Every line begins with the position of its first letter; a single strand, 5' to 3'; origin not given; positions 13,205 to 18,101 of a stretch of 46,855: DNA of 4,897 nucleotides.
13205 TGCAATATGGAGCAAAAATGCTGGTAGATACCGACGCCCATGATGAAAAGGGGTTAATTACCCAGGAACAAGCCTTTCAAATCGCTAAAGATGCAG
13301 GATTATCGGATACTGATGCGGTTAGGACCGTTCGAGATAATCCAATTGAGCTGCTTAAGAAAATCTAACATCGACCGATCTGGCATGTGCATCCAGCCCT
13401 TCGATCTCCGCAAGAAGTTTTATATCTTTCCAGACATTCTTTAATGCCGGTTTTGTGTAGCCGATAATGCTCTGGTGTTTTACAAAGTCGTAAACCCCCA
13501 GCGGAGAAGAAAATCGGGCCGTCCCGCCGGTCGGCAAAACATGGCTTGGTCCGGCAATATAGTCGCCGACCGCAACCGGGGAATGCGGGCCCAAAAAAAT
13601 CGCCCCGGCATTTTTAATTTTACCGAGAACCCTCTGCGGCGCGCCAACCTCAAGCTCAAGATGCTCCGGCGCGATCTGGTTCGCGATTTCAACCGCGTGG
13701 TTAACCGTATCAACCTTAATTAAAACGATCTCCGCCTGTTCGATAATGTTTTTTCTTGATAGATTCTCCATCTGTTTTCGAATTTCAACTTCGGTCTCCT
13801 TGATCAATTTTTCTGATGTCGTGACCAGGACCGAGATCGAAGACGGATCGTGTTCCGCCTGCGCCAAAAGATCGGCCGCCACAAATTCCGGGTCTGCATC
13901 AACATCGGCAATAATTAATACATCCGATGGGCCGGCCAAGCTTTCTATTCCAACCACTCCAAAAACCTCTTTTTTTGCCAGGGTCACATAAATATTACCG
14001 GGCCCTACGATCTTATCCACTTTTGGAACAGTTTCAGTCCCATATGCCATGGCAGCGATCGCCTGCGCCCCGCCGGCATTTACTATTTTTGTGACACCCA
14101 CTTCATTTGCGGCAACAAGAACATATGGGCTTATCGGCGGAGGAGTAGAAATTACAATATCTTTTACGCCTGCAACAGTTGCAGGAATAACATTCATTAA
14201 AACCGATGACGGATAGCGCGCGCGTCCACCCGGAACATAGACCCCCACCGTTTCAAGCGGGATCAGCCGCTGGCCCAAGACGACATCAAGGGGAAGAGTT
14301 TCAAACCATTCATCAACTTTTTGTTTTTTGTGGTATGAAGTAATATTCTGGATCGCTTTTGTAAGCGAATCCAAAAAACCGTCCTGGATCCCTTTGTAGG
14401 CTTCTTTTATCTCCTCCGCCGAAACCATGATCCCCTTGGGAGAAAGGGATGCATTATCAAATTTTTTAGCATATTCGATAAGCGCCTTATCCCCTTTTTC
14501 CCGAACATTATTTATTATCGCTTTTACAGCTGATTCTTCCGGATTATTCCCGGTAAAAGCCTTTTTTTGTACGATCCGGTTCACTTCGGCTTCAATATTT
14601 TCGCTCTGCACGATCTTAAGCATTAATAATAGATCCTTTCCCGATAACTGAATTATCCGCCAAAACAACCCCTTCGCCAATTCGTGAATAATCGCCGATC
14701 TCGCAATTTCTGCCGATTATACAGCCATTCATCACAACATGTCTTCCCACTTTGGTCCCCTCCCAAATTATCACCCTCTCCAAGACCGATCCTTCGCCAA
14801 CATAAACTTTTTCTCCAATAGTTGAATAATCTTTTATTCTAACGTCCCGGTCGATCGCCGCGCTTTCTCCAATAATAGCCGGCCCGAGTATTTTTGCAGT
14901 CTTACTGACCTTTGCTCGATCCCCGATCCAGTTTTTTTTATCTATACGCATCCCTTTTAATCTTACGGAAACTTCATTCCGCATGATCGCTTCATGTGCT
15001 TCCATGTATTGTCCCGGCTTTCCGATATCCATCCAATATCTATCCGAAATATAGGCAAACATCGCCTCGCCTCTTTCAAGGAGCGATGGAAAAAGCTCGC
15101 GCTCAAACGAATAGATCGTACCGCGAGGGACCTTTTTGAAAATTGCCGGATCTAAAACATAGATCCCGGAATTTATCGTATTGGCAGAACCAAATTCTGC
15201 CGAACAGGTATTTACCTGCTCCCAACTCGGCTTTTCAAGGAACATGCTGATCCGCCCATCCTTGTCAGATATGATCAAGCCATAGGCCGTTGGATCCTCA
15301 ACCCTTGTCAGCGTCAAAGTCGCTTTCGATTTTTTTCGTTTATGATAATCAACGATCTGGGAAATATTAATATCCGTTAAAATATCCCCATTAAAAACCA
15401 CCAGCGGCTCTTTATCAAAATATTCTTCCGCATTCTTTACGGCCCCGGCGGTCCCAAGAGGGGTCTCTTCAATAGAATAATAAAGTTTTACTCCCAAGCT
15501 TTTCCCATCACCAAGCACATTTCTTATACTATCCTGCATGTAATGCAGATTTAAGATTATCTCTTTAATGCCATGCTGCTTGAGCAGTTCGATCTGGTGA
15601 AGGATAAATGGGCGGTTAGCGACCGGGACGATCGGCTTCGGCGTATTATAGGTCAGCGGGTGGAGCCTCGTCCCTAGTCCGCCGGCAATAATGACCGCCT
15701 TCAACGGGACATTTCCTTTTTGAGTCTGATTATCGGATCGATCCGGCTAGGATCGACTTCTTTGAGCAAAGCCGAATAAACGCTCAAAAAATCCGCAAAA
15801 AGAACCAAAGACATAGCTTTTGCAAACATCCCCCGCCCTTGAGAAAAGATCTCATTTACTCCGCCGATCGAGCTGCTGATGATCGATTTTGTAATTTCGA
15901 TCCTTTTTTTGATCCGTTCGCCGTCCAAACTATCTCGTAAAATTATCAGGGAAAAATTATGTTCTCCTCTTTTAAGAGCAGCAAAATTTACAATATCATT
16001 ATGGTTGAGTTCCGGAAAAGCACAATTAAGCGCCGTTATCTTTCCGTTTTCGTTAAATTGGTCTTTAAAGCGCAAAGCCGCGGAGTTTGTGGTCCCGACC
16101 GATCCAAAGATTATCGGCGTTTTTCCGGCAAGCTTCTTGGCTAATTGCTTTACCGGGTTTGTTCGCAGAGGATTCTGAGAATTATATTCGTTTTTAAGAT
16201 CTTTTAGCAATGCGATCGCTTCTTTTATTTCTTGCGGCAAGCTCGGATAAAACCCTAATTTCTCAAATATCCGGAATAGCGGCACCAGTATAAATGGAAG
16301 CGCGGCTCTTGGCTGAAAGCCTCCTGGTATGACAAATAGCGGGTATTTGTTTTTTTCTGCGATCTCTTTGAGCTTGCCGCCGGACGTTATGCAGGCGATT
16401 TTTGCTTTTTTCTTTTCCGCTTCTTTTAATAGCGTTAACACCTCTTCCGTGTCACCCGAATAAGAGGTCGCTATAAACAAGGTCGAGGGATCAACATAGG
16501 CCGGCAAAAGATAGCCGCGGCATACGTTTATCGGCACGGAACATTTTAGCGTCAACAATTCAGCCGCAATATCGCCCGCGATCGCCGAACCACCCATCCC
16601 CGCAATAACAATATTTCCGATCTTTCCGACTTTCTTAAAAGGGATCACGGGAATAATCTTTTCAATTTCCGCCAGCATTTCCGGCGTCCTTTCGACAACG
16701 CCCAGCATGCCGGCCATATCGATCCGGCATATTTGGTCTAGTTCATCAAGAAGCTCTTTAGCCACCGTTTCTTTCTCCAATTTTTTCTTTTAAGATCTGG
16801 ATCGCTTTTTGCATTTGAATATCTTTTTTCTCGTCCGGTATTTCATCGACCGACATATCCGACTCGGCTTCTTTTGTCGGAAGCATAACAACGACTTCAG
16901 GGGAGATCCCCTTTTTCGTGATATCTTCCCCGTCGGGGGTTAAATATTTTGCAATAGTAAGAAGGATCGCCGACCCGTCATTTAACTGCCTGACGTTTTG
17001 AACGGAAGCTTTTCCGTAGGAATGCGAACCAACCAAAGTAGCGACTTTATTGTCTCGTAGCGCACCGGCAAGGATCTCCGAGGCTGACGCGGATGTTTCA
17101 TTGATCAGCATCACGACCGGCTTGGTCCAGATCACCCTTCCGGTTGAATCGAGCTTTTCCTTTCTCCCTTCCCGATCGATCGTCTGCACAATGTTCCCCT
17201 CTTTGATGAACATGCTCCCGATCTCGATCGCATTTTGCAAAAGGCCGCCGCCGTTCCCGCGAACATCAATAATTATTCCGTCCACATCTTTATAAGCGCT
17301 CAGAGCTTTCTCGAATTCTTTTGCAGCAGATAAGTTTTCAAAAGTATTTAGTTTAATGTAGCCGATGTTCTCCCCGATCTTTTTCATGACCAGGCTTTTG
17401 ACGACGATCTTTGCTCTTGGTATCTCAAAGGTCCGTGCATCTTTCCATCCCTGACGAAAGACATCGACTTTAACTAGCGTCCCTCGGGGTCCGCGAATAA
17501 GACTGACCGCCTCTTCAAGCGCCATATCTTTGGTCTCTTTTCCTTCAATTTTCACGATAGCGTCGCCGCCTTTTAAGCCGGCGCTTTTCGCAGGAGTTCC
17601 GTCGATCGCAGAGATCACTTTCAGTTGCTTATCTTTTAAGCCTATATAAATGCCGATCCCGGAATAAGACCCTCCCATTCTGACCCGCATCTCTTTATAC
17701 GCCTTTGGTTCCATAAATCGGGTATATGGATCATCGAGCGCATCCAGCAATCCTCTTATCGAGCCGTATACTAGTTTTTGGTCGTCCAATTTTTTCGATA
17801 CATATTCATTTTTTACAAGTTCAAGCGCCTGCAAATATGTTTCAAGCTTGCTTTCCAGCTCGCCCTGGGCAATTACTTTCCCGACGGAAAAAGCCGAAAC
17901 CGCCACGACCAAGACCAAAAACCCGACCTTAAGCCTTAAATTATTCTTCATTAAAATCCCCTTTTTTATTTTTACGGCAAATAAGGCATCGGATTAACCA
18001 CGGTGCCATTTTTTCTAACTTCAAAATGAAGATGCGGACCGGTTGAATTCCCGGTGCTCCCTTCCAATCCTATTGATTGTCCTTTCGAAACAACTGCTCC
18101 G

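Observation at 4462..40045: Five orphan genes at three loci share one bipartite motif, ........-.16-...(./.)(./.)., with sigma-28/FliA-like geometry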

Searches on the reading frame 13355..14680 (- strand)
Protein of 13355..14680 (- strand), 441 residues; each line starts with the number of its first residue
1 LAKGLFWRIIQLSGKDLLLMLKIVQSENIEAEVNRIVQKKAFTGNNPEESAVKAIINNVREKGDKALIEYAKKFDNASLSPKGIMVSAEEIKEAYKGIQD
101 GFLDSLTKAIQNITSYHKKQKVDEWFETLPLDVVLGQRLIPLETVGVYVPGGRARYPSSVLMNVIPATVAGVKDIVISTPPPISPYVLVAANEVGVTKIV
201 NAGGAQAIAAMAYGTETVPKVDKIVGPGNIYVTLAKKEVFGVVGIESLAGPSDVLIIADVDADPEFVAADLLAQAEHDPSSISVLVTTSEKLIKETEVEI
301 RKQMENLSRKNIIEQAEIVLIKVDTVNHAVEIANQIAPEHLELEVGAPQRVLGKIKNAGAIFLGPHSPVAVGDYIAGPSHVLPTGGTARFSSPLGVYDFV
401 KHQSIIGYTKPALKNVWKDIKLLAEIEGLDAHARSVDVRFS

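Call 8: search_protein_families(library=ncbifam, proteins=[window:13355-14680:-], max_evalue=0.00001)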
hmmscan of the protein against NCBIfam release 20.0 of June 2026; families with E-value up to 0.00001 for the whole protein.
window:13355-14680:- (441 aa): 2 families
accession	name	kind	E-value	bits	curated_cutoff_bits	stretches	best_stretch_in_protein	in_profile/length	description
TIGR00069.1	hisD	equivalog_domain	1.6e-156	521.5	243.8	1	52-439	1-393/393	histidinol dehydrogenase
NF010343.0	PRK13770.1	equivalog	1e-110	370.4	647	1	51-440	24-415/416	histidinol dehydrogenase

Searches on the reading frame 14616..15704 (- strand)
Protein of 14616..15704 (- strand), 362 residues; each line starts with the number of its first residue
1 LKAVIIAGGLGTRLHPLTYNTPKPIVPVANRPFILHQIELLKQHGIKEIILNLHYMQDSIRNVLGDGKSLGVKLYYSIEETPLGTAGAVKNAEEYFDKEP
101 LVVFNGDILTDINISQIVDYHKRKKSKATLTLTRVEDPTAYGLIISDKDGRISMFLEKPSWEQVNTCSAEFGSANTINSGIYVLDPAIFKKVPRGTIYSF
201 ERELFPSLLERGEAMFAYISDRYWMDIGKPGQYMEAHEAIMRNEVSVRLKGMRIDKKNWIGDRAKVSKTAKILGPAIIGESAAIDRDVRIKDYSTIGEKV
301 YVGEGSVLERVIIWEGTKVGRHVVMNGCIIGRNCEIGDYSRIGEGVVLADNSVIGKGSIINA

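Call 8: search_protein_families(library=ncbifam, proteins=[window:14616-15704:-], max_evalue=0.00001)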
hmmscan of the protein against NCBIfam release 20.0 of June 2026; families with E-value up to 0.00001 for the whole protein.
window:14616-15704:- (362 aa): 42 families (the best 25 are shown)
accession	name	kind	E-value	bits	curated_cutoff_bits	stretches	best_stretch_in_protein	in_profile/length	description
NF052502.1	man1P_GTase_Rv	exception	8.2e-84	281.4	440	1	2-355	2-343/352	mannose-1-phosphate guanylyltransferase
TIGR03992.1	Arch_glmU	subfamily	1.1e-60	205.6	292.1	1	1-338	1-329/393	bifunctional sugar-1-phosphate nucleotidylyltransferase/acetyltransferase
TIGR01208.1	rmlA_long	equivalog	1.5e-53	182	320.25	1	2-352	1-349/353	glucose-1-phosphate thymidylyltransferase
NF045761.1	NAMPUrTaseMurU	equivalog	2.6e-40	138.7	250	1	1-236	1-223/226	N-acetylmuramate alpha-1-phosphate uridylyltransferase MurU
NF041173.1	Sug_nt_acttase_Thmprot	equivalog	2.1e-39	135.6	600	1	1-320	1-311/405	bifunctional sugar-1-phosphate nucleotidylyltransferase/acetyltransferase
NF049965.1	GlMnHpPGnyltfHddC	equivalog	9.1e-39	133.4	300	1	1-235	1-216/221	D-glycero-D-manno-heptose 1-phosphate guanosyltransferase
TIGR02091.1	glgC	equivalog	5.2e-36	124.5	424.9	1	3-343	3-363/364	glucose-1-phosphate adenylyltransferase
TIGR01173.1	glmU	equivalog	9.4e-34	117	366.85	2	1-190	1-178/452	bifunctional UDP-N-acetylglucosamine diphosphorylase/glucosamine-1-phosphate N-acetyltransferase GlmU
NF003670.0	PRK05293.1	equivalog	5.6e-32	111.1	470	1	3-357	7-372/382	glucose-1-phosphate adenylyltransferase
TIGR02623.1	G1P_cyt_trans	equivalog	9.8e-29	100.6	300.25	2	85-225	106-230/255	glucose-1-phosphate cytidylyltransferase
NF041313.1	UDPGP_AglF_Halo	equivalog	2.4e-28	99.2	400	1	1-191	1-181/234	UTP--glucose-1-phosphate uridylyltransferase AglF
NF010934.1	PRK14354.1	equivalog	2.8e-28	98.6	450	1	3-187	2-175/447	bifunctional UDP-N-acetylglucosamine diphosphorylase/glucosamine-1-phosphate N-acetyltransferase GlmU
NF010935.0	PRK14355.1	equivalog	7.8e-27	94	718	1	2-189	5-183/459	bifunctional UDP-N-acetylglucosamine diphosphorylase/glucosamine-1-phosphate N-acetyltransferase GlmU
TIGR01207.1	rmlA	equivalog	1.9e-24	86.3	360.65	1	2-165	1-166/286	glucose-1-phosphate thymidylyltransferase RfbA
NF002023.0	PRK00844.1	subfamily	3.7e-24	85.3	458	1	3-344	9-383/408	glucose-1-phosphate adenylyltransferase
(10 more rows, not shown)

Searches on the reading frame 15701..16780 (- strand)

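Call 8: search_protein_families(library=ncbifam, proteins=[window:15701-16780:-], max_evalue=0.00001)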
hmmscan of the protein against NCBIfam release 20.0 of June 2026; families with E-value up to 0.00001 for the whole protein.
window:15701-16780:- (359 aa): 7 families
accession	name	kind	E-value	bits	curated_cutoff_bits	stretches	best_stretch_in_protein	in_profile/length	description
NF006426.0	PRK08674.1-6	subfamily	1.7e-104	349.5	295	1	11-358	2-350/354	bifunctional phosphoglucose/phosphomannose isomerase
NF006425.0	PRK08674.1-5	equivalog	5.9e-100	334.6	471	1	10-358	4-354/358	bifunctional phosphoglucose/phosphomannose isomerase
TIGR02128.1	G6PI_arch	equivalog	7.9e-77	258.2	213.9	1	49-357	15-307/308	bifunctional phosphoglucose/phosphomannose isomerase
NF006423.0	PRK08674.1-2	equivalog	4e-76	255.9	254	1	50-358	23-317/317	bifunctional phosphoglucose/phosphomannose isomerase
NF006424.0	PRK08674.1-3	equivalog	3.6e-60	204.2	730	1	11-357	6-352/355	bifunctional phosphoglucose/phosphomannose isomerase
NF006422.0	PRK08674.1-1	subfamily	2.9e-42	145.2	317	1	50-357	22-295/302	bifunctional phosphoglucose/phosphomannose isomerase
NF001484.0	PRK00331.1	subfamily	2e-07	29.8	381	1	48-132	280-367/601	isomerizing glutamine--fructose-6-phosphate transaminase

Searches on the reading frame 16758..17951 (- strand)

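Call 8: search_protein_families(library=ncbifam, proteins=[window:16758-17951:-], max_evalue=0.00001)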
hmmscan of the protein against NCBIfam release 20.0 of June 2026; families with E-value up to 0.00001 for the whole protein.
window:16758-17951:- (397 aa): 12 families
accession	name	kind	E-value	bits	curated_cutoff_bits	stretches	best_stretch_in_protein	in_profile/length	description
NF045590.1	Cterm_S41_CtpC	exception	1.6e-103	346.7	665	1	44-393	63-416/418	carboxyl-terminal processing protease CtpC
TIGR00225.1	prc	subfamily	8.3e-103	344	218.6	1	47-363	1-322/335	C-terminal processing peptidase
NF045589.1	Cterm_S41_CtpB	exception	2.7e-98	329.3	633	1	46-390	66-415/416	carboxyl-terminal processing protease CtpB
NF045588.1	Cterm_S41_CtpA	exception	1.9e-93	313.5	625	1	43-387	57-401/401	carboxyl-terminal processing protease CtpA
TIGR03900.1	prc_long_Delta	hypoth_equivalog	5.3e-91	306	660.95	1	24-370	71-418/973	MXAN_5808 family serine peptidase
NF052377.1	lmo1851_S41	exception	1.3e-83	281.3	725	1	21-387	28-400/468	lmo1851 family serine protease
NF045591.1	Cterm_S41_CtpZ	exception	1.6e-72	244.5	525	1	50-360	64-379/403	carboxyl-terminal processing protease CtpZ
NF051464.1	tail_spec_CT441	exception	4.2e-50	171.1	700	1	47-356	198-526/645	tail-specific protease Tsp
NF008388.1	PRK11186.1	exception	1.7e-44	152.3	825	1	74-364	223-533/663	carboxy terminal-processing peptidase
NF033424.1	chlamy_CPAF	equivalog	2.6e-12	46.1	250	1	271-360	451-543/564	protease-like activity factor CPAF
NF058627.1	S41_Gfo1087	equivalog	1.2e-10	40.9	455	1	114-315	139-367/489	GFO_1087 family putative carboxy terminal peptidase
TIGR02037.1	degP_htrA_DO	subfamily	1.6e-06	27.3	416.2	1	112-248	262-392/434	Do family serine endopeptidase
